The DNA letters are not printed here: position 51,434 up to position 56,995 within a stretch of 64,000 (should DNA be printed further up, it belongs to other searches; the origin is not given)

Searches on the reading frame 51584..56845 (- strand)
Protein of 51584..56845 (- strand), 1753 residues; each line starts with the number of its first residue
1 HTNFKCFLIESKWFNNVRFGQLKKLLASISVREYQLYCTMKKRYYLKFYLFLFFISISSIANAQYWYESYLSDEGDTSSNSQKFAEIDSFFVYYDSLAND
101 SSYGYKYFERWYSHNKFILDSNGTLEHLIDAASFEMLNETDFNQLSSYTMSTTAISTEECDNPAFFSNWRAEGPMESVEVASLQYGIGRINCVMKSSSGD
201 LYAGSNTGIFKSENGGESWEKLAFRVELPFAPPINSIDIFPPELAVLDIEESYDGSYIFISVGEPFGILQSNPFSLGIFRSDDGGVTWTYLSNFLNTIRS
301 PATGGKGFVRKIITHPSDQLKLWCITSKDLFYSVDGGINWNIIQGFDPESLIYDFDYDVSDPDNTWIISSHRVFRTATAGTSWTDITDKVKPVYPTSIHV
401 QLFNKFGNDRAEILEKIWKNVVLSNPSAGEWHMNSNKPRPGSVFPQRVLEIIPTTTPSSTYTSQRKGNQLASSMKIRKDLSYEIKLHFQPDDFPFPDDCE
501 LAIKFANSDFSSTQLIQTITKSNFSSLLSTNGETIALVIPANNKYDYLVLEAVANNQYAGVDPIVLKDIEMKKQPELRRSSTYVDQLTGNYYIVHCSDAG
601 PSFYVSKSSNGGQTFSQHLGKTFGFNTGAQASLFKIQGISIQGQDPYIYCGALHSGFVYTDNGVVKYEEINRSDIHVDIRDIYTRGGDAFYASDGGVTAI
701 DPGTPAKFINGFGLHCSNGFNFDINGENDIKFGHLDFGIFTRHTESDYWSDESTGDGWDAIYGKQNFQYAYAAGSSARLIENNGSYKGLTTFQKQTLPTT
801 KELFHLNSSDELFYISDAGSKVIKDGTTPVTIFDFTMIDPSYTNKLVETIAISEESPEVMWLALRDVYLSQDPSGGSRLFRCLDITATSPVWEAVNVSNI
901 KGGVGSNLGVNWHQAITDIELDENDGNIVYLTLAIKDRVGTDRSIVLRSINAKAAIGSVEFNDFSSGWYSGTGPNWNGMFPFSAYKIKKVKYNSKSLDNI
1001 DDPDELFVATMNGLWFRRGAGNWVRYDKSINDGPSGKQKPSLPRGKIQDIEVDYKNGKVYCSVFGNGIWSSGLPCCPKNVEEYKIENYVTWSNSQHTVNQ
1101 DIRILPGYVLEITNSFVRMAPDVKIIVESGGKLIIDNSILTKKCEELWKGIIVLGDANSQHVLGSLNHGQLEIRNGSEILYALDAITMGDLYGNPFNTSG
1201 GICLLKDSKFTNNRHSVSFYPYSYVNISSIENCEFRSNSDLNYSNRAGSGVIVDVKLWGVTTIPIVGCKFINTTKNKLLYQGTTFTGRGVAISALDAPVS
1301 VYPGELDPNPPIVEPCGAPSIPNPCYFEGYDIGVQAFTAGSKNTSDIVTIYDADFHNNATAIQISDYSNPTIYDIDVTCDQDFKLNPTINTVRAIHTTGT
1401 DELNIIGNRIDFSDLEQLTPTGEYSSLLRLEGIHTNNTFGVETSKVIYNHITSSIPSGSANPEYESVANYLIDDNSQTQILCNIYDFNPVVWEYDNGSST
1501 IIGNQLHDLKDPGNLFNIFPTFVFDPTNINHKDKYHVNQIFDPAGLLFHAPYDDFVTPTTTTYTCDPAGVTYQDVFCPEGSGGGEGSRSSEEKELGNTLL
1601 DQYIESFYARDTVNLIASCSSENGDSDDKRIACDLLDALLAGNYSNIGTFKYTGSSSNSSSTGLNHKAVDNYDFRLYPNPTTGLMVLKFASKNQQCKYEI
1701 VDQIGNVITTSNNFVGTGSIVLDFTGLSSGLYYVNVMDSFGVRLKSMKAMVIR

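Call 85: search_protein_families(library=pfam, proteins=[window:51584-56845:-], max_evalue=0.001)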
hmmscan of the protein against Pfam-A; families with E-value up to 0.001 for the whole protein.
window:51584-56845:- (1753 aa): 2 families
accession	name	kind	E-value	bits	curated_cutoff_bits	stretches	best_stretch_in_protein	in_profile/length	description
PF18962.6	Por_Secre_tail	-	9.2e-09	35.9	27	1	1676-1738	1-64/75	Secretion system C-terminal sorting domain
PF02012.26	BNR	-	0.001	19.2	27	0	331-341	1-11/12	BNR/Asp-box repeat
